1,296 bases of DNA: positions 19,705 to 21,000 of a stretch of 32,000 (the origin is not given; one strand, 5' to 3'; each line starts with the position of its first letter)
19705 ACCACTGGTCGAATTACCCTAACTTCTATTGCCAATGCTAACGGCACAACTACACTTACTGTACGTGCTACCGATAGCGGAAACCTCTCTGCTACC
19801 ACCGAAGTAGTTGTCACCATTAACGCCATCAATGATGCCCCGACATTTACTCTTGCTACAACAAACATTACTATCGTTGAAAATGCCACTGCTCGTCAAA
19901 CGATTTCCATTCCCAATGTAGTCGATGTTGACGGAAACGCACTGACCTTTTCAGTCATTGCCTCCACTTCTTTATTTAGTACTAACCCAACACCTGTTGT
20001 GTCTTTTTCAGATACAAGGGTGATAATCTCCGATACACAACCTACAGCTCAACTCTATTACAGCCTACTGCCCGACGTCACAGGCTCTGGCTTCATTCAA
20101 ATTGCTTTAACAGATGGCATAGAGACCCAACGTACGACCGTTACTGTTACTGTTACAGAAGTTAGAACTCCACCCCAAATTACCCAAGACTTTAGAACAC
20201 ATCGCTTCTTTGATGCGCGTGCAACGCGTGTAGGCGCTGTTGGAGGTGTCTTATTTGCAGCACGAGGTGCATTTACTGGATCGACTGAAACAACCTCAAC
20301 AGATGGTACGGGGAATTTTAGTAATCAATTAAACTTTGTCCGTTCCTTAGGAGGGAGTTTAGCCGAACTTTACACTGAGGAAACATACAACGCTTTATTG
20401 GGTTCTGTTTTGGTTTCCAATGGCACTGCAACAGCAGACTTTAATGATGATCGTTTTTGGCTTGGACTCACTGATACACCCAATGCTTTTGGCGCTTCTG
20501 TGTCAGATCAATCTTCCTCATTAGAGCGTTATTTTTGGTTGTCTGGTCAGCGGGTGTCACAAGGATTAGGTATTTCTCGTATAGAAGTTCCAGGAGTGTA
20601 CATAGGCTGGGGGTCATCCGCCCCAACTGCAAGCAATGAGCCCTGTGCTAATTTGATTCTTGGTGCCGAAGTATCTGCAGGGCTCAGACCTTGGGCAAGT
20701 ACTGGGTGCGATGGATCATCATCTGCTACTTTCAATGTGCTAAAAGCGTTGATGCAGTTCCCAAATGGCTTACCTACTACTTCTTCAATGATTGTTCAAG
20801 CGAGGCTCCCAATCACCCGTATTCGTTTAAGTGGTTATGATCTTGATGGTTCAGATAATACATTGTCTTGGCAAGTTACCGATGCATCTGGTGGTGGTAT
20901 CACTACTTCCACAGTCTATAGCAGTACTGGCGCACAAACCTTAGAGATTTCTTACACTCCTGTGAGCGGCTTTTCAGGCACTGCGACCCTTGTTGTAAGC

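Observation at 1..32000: Seven-gene tandem array of one lipoprotein family: the same propeller head on stalks of very different length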

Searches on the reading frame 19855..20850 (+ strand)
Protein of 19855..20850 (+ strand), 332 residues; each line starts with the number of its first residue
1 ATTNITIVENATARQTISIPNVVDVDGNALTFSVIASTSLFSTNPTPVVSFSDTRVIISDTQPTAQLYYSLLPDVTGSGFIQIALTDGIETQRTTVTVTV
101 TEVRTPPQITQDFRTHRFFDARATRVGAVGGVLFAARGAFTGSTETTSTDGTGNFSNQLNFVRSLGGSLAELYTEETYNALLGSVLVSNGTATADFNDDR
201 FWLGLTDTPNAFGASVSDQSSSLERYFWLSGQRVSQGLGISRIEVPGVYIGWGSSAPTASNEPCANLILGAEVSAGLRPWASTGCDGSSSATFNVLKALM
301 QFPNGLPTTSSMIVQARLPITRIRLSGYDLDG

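Call 10: search_solved_structures(query=window:19855-20850:+, max_evalue=1, show_alignments=2)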
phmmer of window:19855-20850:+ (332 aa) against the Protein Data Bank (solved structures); distinct sequences matched with E-value up to 1: 1.
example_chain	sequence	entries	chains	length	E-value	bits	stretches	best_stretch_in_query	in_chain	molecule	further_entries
9vyg_A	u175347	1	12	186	0.14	14.3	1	162-233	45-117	Adaptor protein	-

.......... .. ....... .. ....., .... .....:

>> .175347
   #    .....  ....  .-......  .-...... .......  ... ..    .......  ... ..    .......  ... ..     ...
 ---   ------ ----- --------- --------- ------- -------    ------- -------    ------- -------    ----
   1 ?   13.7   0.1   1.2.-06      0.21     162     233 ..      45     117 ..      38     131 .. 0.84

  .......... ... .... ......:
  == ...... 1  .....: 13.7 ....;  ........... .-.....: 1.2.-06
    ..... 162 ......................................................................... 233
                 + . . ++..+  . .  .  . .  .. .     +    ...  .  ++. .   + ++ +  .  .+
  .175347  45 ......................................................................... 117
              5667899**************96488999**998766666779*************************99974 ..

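Call 12: search_protein_families(library=pfam, proteins=[window:19855-20850:+], max_evalue=10)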
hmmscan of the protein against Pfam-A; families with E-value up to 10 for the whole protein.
window:19855-20850:+ (332 aa): 2 families
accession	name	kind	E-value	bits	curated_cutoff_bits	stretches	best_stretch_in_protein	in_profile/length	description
PF00059.27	Lectin_C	-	0.13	13.4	22.6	1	163-285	13-97/107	Lectin C-type domain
PF17803.7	Cadherin_4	-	1.8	9.6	25.1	1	5-37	21-54/71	Bacterial cadherin-like domain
